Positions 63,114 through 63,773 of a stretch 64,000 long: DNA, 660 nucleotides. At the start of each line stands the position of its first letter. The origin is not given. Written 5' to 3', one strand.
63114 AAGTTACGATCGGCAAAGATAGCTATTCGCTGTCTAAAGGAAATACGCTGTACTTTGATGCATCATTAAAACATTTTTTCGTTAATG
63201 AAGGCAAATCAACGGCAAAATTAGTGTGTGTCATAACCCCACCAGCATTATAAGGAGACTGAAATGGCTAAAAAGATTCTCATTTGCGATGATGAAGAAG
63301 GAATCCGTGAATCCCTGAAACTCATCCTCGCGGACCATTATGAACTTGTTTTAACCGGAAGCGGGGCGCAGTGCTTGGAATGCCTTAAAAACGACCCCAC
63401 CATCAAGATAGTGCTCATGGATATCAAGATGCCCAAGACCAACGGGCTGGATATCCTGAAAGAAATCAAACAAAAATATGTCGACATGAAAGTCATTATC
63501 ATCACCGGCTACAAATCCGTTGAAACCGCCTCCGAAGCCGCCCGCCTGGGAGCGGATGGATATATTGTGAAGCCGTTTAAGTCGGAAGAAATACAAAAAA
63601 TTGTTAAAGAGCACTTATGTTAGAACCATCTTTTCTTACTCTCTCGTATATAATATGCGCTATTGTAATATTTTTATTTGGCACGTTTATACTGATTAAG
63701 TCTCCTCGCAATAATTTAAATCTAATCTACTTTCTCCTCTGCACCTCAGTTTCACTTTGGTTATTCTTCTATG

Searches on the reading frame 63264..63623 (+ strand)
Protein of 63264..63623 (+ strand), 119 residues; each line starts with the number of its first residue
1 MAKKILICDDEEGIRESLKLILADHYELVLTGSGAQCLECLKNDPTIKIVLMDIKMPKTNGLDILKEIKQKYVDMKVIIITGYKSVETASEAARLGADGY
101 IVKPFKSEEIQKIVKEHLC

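Call 55: search_protein_families(library=pfam, proteins=[window:63264-63623:+], max_evalue=0.0001)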
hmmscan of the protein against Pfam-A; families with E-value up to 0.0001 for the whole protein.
window:63264-63623:+ (119 aa): 1 family
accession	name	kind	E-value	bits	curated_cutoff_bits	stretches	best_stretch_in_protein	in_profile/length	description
PF00072.30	Response_reg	-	1.4e-27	96.5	30.2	1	5-114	1-110/111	Response regulator receiver domain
